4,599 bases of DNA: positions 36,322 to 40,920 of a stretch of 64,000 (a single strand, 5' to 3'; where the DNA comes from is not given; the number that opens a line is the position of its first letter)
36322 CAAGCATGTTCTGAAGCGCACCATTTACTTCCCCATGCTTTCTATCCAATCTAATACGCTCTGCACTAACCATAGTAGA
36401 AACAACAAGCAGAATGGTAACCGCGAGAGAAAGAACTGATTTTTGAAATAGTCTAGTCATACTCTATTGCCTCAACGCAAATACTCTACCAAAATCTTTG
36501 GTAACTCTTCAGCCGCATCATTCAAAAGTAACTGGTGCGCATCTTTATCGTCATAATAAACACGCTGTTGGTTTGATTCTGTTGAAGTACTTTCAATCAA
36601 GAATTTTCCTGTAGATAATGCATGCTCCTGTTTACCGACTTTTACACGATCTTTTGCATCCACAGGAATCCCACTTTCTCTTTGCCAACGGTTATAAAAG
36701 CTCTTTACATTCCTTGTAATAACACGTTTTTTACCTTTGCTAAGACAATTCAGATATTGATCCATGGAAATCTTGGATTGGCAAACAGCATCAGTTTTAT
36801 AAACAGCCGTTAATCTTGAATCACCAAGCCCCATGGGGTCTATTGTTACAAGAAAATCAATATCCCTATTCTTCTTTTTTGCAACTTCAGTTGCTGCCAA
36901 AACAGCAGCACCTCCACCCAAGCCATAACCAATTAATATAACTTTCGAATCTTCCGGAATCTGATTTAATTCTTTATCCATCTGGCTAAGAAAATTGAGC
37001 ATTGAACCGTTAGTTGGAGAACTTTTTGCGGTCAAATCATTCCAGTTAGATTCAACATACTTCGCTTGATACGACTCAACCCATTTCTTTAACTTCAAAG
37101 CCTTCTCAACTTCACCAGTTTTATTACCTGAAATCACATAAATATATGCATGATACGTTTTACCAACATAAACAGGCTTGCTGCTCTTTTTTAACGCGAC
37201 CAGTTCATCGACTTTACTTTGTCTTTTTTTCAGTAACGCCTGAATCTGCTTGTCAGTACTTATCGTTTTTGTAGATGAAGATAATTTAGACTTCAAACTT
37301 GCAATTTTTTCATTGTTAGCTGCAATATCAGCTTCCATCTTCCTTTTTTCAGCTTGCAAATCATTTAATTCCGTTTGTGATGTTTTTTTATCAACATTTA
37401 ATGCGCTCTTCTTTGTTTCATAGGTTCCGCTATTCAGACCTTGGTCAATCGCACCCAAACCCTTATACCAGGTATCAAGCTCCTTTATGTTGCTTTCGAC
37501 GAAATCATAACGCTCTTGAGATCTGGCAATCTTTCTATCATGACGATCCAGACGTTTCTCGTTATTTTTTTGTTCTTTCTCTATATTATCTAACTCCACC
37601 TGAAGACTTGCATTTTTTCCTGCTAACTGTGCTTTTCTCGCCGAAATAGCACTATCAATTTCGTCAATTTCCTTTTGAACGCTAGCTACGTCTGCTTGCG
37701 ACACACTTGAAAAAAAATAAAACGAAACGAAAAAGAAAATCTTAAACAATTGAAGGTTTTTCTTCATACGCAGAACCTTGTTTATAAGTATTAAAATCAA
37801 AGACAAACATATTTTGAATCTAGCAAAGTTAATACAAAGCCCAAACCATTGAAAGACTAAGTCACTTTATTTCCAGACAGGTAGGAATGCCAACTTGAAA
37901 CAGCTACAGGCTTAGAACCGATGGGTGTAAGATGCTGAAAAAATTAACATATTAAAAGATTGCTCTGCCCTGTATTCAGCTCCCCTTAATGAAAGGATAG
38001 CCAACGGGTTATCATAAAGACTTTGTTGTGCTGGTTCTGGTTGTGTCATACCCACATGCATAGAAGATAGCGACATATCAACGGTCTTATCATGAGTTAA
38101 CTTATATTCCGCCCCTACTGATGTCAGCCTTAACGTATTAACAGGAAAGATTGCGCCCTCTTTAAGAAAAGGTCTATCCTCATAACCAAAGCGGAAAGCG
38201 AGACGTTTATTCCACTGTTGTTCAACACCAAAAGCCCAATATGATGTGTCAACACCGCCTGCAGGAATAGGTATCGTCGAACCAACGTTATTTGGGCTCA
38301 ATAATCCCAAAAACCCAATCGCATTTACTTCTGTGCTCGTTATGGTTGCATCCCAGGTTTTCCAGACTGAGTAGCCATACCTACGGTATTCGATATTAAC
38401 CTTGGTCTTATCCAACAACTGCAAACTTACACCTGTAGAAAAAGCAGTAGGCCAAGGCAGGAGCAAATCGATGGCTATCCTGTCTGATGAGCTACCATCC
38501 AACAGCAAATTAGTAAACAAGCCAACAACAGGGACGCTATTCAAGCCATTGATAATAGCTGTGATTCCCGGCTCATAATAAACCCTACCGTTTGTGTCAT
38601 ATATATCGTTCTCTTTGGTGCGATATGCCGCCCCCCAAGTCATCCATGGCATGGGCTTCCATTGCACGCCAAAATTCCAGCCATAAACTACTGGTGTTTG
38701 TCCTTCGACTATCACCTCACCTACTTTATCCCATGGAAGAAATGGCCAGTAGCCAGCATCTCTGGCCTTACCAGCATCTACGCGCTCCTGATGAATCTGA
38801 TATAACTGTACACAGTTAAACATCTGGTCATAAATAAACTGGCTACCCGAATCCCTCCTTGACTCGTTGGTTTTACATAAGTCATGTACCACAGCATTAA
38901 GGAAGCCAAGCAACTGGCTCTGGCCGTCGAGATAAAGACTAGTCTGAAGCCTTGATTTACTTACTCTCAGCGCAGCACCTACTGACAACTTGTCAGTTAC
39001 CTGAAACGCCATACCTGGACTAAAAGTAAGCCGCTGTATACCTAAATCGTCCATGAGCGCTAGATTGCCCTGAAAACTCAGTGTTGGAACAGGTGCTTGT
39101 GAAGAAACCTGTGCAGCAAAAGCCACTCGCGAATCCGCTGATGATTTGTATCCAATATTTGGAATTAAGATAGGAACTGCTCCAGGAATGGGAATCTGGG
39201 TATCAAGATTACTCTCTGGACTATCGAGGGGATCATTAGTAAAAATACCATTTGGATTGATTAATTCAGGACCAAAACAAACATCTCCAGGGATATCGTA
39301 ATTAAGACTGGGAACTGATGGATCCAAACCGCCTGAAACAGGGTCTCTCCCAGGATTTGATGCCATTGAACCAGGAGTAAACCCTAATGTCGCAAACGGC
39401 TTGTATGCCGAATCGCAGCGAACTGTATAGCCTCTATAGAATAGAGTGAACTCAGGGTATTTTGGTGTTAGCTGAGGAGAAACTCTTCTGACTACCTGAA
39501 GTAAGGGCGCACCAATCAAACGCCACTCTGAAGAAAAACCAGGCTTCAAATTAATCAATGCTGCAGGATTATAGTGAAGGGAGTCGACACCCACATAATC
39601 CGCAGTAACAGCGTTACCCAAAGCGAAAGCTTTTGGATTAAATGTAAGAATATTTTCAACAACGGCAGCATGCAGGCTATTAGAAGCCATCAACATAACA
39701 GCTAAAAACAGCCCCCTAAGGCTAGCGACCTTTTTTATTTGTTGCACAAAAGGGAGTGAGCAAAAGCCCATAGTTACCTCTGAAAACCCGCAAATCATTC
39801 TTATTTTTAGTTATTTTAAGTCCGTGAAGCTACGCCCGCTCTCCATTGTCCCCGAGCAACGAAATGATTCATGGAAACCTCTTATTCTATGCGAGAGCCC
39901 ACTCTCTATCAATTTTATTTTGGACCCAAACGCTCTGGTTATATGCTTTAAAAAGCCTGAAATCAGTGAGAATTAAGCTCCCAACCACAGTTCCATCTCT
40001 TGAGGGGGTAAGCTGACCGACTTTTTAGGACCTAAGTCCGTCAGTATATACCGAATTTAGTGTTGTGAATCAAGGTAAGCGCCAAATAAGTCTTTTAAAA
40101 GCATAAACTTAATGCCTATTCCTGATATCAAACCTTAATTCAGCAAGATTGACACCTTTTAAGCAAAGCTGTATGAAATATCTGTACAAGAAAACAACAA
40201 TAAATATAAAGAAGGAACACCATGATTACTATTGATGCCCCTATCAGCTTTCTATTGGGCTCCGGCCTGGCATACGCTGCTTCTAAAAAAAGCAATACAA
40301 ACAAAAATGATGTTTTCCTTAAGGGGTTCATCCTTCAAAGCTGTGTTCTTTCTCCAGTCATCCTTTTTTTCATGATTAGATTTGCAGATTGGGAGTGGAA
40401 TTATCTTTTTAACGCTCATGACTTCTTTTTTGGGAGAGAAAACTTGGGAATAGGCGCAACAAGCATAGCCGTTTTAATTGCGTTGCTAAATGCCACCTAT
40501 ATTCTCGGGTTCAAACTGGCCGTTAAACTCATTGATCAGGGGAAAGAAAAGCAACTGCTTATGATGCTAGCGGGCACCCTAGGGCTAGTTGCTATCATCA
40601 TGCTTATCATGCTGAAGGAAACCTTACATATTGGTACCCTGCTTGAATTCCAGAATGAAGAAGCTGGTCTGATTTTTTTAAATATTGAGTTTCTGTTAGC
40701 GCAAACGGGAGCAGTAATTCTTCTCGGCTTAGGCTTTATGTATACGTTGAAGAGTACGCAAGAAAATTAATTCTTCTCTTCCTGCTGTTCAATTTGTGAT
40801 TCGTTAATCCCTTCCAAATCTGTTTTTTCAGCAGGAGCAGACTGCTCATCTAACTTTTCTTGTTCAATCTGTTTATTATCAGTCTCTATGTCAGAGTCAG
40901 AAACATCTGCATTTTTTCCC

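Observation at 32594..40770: Block of six uncharacterised envelope or secreted proteins between acs and a stand-alone secretin module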

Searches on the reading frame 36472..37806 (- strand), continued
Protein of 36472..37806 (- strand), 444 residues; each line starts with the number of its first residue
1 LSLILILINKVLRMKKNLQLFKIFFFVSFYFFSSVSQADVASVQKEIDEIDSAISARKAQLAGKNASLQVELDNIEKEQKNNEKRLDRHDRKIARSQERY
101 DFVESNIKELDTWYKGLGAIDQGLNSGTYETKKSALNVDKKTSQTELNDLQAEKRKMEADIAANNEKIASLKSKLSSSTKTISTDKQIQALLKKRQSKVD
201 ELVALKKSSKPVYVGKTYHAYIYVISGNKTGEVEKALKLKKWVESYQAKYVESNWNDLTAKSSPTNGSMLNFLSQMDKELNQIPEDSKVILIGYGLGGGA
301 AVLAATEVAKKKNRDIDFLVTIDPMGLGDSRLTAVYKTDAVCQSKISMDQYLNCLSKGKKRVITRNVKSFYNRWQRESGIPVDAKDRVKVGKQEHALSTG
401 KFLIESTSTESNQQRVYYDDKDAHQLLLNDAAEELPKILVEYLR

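Call 52: fold_search(model_id=the predicted structure, library=pdb)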
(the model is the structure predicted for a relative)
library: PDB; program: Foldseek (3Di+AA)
matches with E <= 10: 801; with E <= 0.001: 0
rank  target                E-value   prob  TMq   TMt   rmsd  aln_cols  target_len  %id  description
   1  8euo                  6.1e-03  1.00  0.18  0.29   4.5       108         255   26  Hydroxynitrile Lyase from Hevea brasiliensis with Seven Mutations (released 2022-11-30)
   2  9clr_B                8.1e-03  1.00  0.18  0.30   4.5       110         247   20  Hydroxynitrile Lyase from Hevea brasiliensis with Seventy-one Mutations (released 2024-12-18)
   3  4yk7_A                1.0e-02  0.84  0.23  0.34  15.8       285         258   12  Crystal structure of S-hydroxynitrile lyase from Manihot esculenta (His103Leu) (released 2016-04-13)
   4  8sni_A                1.1e-02  0.99  0.18  0.29   4.6       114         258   21  Hydroxynitrile Lyase from Hevea brasiliensis with Forty Mutations (released 2024-02-28)
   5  3gzj_A                1.3e-02  1.00  0.19  0.31   4.4       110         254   22  Crystal Structure of Polyneuridine Aldehyde Esterase Complexed with 16-epi-Vellosimine (released 2009-08-18)
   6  1yas                  1.4e-02  0.99  0.18  0.28   4.8       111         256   22  HYDROXYNITRILE LYASE COMPLEXED WITH HISTIDINE (released 1997-06-16)
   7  1sci                  1.5e-02  0.99  0.18  0.28   5.3       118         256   22  K236L mutant of hydroxynitrile lyase from Hevea brasiliensis (released 2004-06-29)
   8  4ilo_A                1.9e-02  1.00  0.29  0.49   5.7       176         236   17  2.12A resolution structure of CT398 from Chlamydia trachomatis (released 2014-01-01)
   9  5nnv_A                2.0e-02  1.00  0.26  0.42   6.5       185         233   14  Structure of a Bacillus subtilis Smc coiled coil middle fragment (released 2017-06-21)
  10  3wwp_B                2.2e-02  0.98  0.17  0.27   6.2       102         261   20  S-selective hydroxynitrile lyase from Baliospermum montanum (apo2) (released 2014-10-22)
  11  5nnv_B                2.5e-02  1.00  0.25  0.42   8.8       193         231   15  Structure of a Bacillus subtilis Smc coiled coil middle fragment (released 2017-06-21)
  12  3x3h_A                2.5e-02  0.63  0.22  0.33  16.1       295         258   12  Crystal Structure of the Manihot esculenta Hydroxynitrile Lyase (MeHNL) 3KP (K176P, K199P, K224P) triple mutant (released 2016-03-02)
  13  3wwo_B                2.6e-02  0.99  0.19  0.30   3.6       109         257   24  S-selective hydroxynitrile lyase from Baliospermum montanum (apo1) (released 2014-10-22)
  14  3wwp_R                2.6e-02  0.99  0.19  0.29   5.3       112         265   25  S-selective hydroxynitrile lyase from Baliospermum montanum (apo2) (released 2014-10-22)
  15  8sni_B                2.6e-02  0.99  0.18  0.29   4.7       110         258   25  Hydroxynitrile Lyase from Hevea brasiliensis with Forty Mutations (released 2024-02-28)
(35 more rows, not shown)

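Call 54: search_protein_families(library=pfam, proteins=[P0102, P0183, P0203, P0201, P0207, P0215, P0217, P0218, P0231, P0226], max_evalue=0.001)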
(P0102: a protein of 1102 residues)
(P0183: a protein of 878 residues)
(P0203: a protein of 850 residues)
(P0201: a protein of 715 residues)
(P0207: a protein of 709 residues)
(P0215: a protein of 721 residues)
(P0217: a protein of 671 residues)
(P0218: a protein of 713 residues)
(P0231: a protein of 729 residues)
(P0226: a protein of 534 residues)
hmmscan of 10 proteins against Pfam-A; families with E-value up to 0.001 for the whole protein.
P0102 (1102 aa): 0 families

P0183 (878 aa): 0 families

P0203 (850 aa): 0 families

P0201 (715 aa): 0 families

P0207 (709 aa): 1 family
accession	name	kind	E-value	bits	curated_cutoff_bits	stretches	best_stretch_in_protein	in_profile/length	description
PF04392.18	ABC_sub_bind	-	0.0001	22.1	25.9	1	524-705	115-292/293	ABC transporter substrate binding protein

P0215 (721 aa): 0 families

P0217 (671 aa): 0 families

P0218 (713 aa): 0 families

P0231 (729 aa): 0 families

P0226 (534 aa): 0 families

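Call 66: find_related_loci(query=A1, collection=metagenome_contigs, flank=8000)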
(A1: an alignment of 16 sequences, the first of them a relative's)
Query A1 (431 aa) in metagenome_contigs; peptide patterns used: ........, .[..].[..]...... (x = any residue, [..] = any of these).
15 stretches matched a pattern; 1 encode a relative of the query (tblastn E <= 1e-3); 1 distinct loci.
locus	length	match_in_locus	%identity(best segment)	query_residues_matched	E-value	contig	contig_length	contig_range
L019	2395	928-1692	39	181-431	1e-53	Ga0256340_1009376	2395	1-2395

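Call 70: search_protein_families(library=pfam, proteins=[L009:3018-5186:-, L009:1838-2953:-, L009:11469-11945:-, L009:13499-13903:+, L009:5517-7505:+, L009:7517-8911:+, L009:9242-10900:+, L009:10914-11420:+, L009:11950-13245:-, L009:14054-15361:+], max_evalue=0.001)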
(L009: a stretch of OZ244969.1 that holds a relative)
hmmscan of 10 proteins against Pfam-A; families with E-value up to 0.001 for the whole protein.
L009:3018-5186:- (722 aa): 7 families
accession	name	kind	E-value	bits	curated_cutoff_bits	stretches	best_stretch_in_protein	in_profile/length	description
PF00580.27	UvrD-helicase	-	7.9e-93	311.5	23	1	8-269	1-270/271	UvrD/REP helicase N-terminal domain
PF13361.12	UvrD_C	-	8.3e-84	282.4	25.6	1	275-612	1-349/350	UvrD-like helicase C-terminal domain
PF13245.12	AAA_19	-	2.4e-22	80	25.1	1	12-253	1-132/134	AAA domain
PF21196.3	PcrA_UvrD_tudor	-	3.3e-11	43.3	23.9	1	675-717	2-44/48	PcrA/UvrD tudor domain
PF13538.12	UvrD_C_2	-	2.2e-09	37.5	27.4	1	552-608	4-51/52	UvrD-like helicase C-terminal domain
PF13604.12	AAA_30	-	4.5e-06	27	27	0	7-72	1-66/191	AAA domain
PF13087.12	AAA_12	-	4.5e-06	26.8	27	0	544-608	138-190/195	AAA domain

L009:1838-2953:- (371 aa): 1 family
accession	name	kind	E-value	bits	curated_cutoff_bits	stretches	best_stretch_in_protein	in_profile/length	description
PF03480.18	DctP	-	2.1e-66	224.6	23.4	1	50-334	3-283/286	Bacterial extracellular solute-binding protein, family 7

L009:11469-11945:- (158 aa): 1 family
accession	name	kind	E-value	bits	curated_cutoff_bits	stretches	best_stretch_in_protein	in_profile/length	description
PF01878.24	EVE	-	2.9e-55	186.7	23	1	7-154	1-144/145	EVE domain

L009:13499-13903:+ (134 aa): 1 family
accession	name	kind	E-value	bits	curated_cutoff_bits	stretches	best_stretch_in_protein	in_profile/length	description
PF13648.12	Lipocalin_4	-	0.00086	20.6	22.4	0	38-109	1-80/89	Lipocalin-like domain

L009:5517-7505:+ (662 aa): 1 family
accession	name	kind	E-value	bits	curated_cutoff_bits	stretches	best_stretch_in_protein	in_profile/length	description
PF06980.17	DUF1302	-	5.5e-154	514.6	23.2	1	11-662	3-541/541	Protein of unknown function (DUF1302)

L009:7517-8911:+ (464 aa): 2 families
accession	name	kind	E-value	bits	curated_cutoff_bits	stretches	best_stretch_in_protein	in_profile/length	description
PF07044.18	DUF1329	-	3.2e-158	527.3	23.1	1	94-459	1-368/368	Protein of unknown function (DUF1329)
PF17131.11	LolA_like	-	4e-07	30.3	30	1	239-427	9-156/184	Outer membrane lipoprotein-sorting protein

L009:9242-10900:+ (552 aa): 1 family
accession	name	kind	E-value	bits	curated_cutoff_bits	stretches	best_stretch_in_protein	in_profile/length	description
PF06342.18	DUF1057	-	0.00017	21.2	21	1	315-406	30-125/297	Alpha/beta hydrolase of unknown function (DUF1057)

L009:10914-11420:+ (168 aa): 0 families

L009:11950-13245:- (431 aa): 0 families

L009:14054-15361:+ (435 aa): 1 family
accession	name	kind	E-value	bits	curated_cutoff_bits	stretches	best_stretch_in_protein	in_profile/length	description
PF01565.28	FAD_binding_4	-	4.4e-20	72.2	26.4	1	35-147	26-139/139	FAD binding domain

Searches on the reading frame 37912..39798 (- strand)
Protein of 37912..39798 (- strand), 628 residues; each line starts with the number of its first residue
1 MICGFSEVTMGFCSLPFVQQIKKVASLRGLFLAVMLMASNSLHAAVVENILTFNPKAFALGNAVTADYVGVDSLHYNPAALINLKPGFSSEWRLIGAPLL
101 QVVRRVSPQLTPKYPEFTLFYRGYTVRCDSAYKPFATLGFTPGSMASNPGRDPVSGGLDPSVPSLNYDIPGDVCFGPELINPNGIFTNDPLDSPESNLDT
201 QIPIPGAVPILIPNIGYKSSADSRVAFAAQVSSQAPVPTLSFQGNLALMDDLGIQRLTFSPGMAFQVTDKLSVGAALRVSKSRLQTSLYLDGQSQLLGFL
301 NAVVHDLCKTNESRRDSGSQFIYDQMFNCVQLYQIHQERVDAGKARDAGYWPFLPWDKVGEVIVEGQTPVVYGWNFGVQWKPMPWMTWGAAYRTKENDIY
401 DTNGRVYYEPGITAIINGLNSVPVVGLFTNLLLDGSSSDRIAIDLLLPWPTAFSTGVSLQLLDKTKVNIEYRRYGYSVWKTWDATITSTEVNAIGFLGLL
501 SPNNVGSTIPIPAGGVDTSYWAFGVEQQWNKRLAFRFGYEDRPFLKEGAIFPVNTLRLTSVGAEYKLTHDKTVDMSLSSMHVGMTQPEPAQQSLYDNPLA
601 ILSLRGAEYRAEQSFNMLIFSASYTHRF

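Call 4: search_protein_families(library=pfam, proteins=[window:37912-39798:-], max_evalue=0.1)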
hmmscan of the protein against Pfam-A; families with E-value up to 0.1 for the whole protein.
window:37912-39798:- (628 aa): 3 families
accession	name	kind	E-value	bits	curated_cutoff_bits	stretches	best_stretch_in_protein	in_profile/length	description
PF03349.22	Toluene_X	-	5.8e-27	94.7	29.7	1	210-628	91-421/421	Outer membrane protein transport protein (OMPP1/FadL/TodX)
PF11924.14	IAT_beta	-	0.045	13.8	22.3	1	373-429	209-265/279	Inverse autotransporter, beta-domain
PF20841.2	NtrZ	-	0.095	13.5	27.7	0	261-286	31-56/78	NtrZ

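Call 5: search_protein_families(library=ncbifam, proteins=[window:37912-39798:-], max_evalue=0.1)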
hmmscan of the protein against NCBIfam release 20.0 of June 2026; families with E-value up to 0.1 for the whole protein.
window:37912-39798:- (628 aa): 2 families
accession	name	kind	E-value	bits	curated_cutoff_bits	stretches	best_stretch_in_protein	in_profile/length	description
NF050080.1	pilus_FilD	exception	1.1e-37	129.5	970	2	202-597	132-515/549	putative pilus system OmpP1/FadL family transporter FilD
NF033709.1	PorV_fam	subfamily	4.7e-05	23.1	90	0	518-542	255-279/326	PorV/PorQ family protein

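Call 54: search_protein_families(library=pfam, proteins=[P0102, P0183, P0203, P0201, P0207, P0215, P0217, P0218, P0231, P0226], max_evalue=0.001)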
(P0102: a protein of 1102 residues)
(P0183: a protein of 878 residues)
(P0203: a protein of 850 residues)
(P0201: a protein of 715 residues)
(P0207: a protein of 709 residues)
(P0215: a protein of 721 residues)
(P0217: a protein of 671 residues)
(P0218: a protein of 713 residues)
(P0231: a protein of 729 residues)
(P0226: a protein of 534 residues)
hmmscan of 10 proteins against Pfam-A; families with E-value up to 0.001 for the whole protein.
P0102 (1102 aa): 0 families

P0183 (878 aa): 0 families

P0203 (850 aa): 0 families

P0201 (715 aa): 0 families

P0207 (709 aa): 1 family
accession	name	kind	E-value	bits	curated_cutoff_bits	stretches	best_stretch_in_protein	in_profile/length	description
PF04392.18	ABC_sub_bind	-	0.0001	22.1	25.9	1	524-705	115-292/293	ABC transporter substrate binding protein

P0215 (721 aa): 0 families

P0217 (671 aa): 0 families

P0218 (713 aa): 0 families

P0231 (729 aa): 0 families

P0226 (534 aa): 0 families

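Call 93: list_cluster_members(proteins=[window:37912-39771:-, window:42912-43871:-, window:43868-44629:-])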
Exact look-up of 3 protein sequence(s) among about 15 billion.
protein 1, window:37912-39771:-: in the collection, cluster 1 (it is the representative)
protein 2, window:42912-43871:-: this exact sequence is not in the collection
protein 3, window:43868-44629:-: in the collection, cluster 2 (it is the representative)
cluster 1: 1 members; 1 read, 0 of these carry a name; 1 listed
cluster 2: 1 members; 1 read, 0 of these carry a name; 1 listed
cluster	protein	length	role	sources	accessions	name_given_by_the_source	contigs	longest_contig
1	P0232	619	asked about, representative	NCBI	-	-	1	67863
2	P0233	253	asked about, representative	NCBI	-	-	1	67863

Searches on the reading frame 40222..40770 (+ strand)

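Call 4: search_protein_families(library=pfam, proteins=[window:40222-40770:+], max_evalue=0.1)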
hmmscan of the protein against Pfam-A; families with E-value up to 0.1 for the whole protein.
window:40222-40770:+ (182 aa): 1 family
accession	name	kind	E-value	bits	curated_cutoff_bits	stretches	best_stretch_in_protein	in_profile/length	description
PF07690.21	MFS_1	-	0.029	13.7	33.4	1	31-138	199-297/347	Major Facilitator Superfamily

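Call 5: search_protein_families(library=ncbifam, proteins=[window:40222-40770:+], max_evalue=0.1)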
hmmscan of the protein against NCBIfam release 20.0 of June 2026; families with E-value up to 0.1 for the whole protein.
window:40222-40770:+ (182 aa): 2 families
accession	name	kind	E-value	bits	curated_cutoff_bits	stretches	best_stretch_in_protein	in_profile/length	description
TIGR00880.1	2_A_01_02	superfamily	0.018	15.2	131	0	11-65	68-124/141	multidrug resistance protein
NF046080.1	PID_CTERM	domain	0.043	13.7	26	0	8-22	7-21/25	PID-CTERM protein-sorting domain-containing protein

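Call 54: search_protein_families(library=pfam, proteins=[P0102, P0183, P0203, P0201, P0207, P0215, P0217, P0218, P0231, P0226], max_evalue=0.001)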
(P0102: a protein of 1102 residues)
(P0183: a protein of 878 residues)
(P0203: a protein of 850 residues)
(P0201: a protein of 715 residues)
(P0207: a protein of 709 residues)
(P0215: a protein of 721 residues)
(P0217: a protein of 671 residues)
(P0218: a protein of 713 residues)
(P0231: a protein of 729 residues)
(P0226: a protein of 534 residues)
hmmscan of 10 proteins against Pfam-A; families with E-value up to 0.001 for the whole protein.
P0102 (1102 aa): 0 families

P0183 (878 aa): 0 families

P0203 (850 aa): 0 families

P0201 (715 aa): 0 families

P0207 (709 aa): 1 family
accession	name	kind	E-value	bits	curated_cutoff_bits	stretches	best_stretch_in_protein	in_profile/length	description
PF04392.18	ABC_sub_bind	-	0.0001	22.1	25.9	1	524-705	115-292/293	ABC transporter substrate binding protein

P0215 (721 aa): 0 families

P0217 (671 aa): 0 families

P0218 (713 aa): 0 families

P0231 (729 aa): 0 families

P0226 (534 aa): 0 families
